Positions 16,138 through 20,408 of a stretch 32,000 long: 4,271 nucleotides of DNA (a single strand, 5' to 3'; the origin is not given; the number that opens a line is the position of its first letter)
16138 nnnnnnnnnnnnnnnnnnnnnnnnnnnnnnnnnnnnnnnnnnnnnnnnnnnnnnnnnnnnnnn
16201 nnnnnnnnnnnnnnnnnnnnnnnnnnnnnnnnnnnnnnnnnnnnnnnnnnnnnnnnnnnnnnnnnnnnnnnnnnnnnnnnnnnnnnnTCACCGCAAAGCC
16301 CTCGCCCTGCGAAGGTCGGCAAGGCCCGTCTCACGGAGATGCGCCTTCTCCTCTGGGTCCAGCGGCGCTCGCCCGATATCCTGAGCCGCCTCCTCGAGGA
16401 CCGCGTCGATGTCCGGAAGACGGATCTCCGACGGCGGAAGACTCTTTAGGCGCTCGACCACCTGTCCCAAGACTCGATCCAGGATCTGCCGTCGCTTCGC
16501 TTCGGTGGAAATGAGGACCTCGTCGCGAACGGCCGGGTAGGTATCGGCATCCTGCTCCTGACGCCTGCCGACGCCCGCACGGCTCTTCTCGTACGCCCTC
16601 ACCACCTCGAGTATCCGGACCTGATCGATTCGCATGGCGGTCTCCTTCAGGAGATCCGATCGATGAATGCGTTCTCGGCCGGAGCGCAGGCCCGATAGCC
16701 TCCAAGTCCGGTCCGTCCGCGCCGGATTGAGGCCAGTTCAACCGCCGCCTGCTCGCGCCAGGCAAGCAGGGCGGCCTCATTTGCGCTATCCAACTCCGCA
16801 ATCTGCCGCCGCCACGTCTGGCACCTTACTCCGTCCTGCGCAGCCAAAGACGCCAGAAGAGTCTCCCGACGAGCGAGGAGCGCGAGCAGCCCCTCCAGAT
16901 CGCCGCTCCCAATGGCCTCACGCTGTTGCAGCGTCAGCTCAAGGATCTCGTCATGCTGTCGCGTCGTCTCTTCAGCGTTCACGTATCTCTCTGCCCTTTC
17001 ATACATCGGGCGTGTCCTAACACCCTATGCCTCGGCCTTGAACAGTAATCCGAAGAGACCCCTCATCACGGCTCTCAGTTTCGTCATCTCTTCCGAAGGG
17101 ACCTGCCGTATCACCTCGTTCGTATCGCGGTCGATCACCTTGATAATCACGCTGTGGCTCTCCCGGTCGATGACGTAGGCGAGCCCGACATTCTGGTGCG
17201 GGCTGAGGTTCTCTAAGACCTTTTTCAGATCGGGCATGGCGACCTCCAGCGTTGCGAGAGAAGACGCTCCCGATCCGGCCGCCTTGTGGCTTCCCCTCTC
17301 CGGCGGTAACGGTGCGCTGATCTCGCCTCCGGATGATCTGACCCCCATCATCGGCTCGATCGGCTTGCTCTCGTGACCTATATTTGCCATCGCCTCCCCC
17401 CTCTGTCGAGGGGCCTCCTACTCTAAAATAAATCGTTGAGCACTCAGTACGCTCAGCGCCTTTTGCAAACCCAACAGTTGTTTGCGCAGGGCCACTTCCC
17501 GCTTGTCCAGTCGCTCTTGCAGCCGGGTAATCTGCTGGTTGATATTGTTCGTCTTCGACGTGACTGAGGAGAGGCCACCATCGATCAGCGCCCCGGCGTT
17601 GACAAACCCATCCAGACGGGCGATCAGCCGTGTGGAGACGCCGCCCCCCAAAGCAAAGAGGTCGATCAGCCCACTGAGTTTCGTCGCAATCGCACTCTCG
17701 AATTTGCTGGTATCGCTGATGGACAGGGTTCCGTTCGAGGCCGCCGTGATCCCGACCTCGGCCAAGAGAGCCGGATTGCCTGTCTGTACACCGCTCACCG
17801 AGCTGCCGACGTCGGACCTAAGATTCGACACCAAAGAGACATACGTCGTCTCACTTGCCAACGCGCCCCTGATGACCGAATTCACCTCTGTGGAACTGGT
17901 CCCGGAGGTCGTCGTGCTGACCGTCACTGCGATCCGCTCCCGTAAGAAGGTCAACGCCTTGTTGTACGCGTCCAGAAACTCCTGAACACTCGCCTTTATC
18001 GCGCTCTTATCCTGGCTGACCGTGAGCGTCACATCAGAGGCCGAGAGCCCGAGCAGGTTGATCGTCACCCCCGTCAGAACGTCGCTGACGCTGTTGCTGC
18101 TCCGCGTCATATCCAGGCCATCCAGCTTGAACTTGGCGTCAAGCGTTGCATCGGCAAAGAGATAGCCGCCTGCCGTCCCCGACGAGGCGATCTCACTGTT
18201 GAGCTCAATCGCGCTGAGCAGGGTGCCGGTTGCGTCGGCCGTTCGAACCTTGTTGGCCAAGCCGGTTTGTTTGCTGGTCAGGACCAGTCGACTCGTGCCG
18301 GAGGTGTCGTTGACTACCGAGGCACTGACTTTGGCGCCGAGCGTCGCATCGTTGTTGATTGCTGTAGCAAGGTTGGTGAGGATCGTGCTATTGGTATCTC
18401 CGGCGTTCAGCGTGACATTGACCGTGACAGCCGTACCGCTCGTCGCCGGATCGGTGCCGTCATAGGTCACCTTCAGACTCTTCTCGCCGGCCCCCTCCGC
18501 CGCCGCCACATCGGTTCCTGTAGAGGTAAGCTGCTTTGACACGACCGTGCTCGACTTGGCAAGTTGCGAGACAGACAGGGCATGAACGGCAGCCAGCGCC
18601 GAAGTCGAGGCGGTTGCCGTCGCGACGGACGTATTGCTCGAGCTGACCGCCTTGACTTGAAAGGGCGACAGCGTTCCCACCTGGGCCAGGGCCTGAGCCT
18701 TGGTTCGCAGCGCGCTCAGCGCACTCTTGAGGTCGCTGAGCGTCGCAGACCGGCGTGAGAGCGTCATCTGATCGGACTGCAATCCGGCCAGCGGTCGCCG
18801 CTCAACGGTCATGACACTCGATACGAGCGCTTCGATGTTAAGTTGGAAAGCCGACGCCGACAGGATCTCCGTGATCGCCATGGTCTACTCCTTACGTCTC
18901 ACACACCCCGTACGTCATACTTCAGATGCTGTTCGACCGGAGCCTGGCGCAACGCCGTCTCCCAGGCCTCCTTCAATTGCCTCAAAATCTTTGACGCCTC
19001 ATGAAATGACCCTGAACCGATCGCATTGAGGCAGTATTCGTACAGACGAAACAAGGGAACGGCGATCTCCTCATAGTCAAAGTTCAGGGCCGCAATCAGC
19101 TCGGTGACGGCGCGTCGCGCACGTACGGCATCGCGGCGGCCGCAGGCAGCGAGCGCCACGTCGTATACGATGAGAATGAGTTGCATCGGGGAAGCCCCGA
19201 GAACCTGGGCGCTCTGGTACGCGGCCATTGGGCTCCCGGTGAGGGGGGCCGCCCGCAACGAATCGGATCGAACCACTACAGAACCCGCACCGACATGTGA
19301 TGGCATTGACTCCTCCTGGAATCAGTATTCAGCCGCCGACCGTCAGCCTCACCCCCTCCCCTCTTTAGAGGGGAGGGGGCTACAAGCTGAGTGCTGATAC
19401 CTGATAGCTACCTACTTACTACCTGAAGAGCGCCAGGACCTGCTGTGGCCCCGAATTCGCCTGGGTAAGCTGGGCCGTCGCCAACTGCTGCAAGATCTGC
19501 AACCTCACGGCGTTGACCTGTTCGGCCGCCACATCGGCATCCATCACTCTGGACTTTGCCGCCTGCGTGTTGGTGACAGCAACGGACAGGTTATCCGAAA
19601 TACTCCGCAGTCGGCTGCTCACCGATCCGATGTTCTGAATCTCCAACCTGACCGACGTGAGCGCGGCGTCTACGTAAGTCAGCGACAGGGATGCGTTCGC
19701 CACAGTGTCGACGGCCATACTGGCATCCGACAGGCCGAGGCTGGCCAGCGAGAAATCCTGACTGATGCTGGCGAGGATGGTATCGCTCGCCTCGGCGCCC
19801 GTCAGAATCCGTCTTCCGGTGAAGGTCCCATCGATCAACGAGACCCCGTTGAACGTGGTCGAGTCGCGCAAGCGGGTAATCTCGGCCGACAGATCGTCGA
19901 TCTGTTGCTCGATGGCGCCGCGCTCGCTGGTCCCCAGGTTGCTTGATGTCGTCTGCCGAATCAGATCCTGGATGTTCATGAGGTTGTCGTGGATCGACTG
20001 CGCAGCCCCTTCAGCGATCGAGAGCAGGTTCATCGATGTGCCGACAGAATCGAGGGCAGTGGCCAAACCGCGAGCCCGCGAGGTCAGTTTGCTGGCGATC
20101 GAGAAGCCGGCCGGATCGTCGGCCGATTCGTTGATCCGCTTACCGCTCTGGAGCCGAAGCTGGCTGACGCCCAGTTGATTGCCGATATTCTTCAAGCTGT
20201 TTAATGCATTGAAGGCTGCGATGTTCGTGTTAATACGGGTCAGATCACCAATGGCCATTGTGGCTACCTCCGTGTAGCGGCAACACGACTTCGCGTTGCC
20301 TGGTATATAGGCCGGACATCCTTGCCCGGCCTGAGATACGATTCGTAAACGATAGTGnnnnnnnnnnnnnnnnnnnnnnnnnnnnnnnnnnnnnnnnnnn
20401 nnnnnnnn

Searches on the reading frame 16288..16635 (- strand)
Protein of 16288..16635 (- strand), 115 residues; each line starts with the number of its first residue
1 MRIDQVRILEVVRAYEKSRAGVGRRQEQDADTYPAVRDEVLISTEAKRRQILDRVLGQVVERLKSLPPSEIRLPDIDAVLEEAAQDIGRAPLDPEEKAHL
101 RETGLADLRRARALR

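Call 4: search_protein_families(library=pfam, proteins=[window:16288-16635:-], max_evalue=0.001)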
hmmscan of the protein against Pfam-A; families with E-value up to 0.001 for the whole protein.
window:16288-16635:- (115 aa): 0 families

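Call 39: search_protein_families(library=ncbifam, proteins=[window:16288-16635:-], max_evalue=0.00001)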
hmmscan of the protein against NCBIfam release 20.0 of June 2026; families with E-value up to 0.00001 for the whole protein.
window:16288-16635:- (115 aa): 0 families

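Call 62: search_protein_families(library=pfam, proteins=[window:16288-16635:-], max_evalue=10)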
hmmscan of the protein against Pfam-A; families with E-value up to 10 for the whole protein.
window:16288-16635:- (115 aa): 1 family
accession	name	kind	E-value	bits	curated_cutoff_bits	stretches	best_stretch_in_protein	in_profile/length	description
PF22022.2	Phage_int_M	-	0.04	14.6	27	1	44-82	17-55/96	Phage integrase central domain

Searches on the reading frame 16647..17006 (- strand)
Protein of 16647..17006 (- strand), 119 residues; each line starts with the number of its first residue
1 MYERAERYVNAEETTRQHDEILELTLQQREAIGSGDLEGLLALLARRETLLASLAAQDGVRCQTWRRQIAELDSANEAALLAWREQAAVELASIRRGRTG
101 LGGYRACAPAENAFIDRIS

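Call 4: search_protein_families(library=pfam, proteins=[window:16647-17006:-], max_evalue=0.001)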
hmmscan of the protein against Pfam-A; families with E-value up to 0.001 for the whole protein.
window:16647-17006:- (119 aa): 2 families
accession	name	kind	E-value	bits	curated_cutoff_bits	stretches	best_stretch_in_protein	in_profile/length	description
PF05130.17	FlgN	-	3.1e-05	24.9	30.5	1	13-86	12-84/147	FlgN protein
PF05400.18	FliT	-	3.3e-05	25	29.5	1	29-100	2-81/85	Flagellar protein FliT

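Call 39: search_protein_families(library=ncbifam, proteins=[window:16647-17006:-], max_evalue=0.00001)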
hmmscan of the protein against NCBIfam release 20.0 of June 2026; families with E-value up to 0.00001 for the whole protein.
window:16647-17006:- (119 aa): 0 families

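Call 62: search_protein_families(library=pfam, proteins=[window:16647-17006:-], max_evalue=10)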
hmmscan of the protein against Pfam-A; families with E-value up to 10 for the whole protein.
window:16647-17006:- (119 aa): 3 families
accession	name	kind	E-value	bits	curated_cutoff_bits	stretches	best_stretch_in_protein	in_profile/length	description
PF05130.17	FlgN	-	3.1e-05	24.9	30.5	1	13-86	12-84/147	FlgN protein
PF05400.18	FliT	-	3.3e-05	25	29.5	1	29-100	2-81/85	Flagellar protein FliT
PF09475.16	Dot_icm_IcmQ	-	0.13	12.2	25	1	26-74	43-90/179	Dot/Icm secretion system protein (dot_icm_IcmQ)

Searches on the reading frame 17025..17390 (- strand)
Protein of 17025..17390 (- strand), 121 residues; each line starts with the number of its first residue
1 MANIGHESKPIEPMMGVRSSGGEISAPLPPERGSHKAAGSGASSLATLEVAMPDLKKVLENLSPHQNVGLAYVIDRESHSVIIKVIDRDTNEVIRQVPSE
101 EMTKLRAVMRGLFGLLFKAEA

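Call 3: search_protein_families(library=pfam, proteins=[window:17025-17390:-], max_evalue=0.001)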
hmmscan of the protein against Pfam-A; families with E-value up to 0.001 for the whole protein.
window:17025-17390:- (121 aa): 1 family
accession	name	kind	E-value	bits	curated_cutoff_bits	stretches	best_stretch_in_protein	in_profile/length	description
PF03646.20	FlaG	-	9.8e-16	58.2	23.8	1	48-118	34-100/101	FlaG protein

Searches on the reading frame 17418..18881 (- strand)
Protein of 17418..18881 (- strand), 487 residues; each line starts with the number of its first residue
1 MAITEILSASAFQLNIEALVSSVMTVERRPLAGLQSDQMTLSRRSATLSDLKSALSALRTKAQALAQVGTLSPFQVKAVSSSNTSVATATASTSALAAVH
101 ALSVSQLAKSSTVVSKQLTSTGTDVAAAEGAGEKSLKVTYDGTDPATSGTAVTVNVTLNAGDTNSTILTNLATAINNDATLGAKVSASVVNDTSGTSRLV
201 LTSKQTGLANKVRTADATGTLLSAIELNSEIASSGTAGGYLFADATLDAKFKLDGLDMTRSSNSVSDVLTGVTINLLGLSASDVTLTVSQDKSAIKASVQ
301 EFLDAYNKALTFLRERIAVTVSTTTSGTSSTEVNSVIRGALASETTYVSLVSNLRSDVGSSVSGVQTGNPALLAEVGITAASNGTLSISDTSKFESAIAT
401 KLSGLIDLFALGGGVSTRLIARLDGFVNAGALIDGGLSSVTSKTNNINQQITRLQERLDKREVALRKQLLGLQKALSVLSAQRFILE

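Call 3: search_protein_families(library=pfam, proteins=[window:17418-18881:-], max_evalue=0.001)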
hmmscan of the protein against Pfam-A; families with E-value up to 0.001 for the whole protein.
window:17418-18881:- (487 aa): 2 families
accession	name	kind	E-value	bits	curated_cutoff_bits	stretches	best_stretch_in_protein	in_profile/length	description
PF07195.17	FliD_C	-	5.9e-40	137.6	25.4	1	248-477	3-232/236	Flagellar hook-associated protein 2 C-terminus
PF02465.23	FliD_N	-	5.8e-17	62.6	24.8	1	14-110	3-96/97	Flagellar hook-associated protein 2 N-terminus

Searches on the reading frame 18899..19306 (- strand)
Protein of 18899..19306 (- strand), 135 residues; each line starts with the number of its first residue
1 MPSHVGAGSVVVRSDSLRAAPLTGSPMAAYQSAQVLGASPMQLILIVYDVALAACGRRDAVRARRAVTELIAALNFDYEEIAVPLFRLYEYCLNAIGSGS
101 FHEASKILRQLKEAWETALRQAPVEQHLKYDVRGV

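Call 3: search_protein_families(library=pfam, proteins=[window:18899-19306:-], max_evalue=0.001)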
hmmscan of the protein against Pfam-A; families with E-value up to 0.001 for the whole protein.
window:18899-19306:- (135 aa): 1 family
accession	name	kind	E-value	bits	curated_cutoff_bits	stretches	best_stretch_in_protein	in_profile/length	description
PF02561.19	FliS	-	8.9e-13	49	26.7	1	60-118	48-114/115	Flagellar protein FliS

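Call 62: search_protein_families(library=pfam, proteins=[window:18899-19306:-], max_evalue=10)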
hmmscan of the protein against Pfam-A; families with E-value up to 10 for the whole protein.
window:18899-19306:- (135 aa): 2 families
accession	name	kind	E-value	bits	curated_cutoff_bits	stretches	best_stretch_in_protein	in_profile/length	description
PF02561.19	FliS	-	8.9e-13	49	26.7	2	60-118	48-114/115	Flagellar protein FliS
PF18677.6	ArnB_C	-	0.039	14.3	26.3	1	86-119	10-43/72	Archaellum regulatory network B, C-terminal domain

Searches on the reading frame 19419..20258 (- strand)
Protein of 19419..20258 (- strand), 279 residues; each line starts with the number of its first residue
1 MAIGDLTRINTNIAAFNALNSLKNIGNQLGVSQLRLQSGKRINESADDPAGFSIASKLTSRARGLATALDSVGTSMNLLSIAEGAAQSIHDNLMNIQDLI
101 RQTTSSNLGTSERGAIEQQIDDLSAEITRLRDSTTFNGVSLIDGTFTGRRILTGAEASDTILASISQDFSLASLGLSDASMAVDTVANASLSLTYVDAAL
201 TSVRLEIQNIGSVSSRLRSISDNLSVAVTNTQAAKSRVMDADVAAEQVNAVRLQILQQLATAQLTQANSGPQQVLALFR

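Call 3: search_protein_families(library=pfam, proteins=[window:19419-20258:-], max_evalue=0.001)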
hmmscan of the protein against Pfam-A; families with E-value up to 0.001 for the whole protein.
window:19419-20258:- (279 aa): 2 families
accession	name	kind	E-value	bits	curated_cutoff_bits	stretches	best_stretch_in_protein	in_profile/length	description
PF00669.25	Flagellin_N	-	7.4e-29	101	26.6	1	9-147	1-139/139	Bacterial flagellin N-terminal helical region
PF00700.27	Flagellin_C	-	6.1e-17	62.2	23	1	193-278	1-86/86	Bacterial flagellin C-terminal helical region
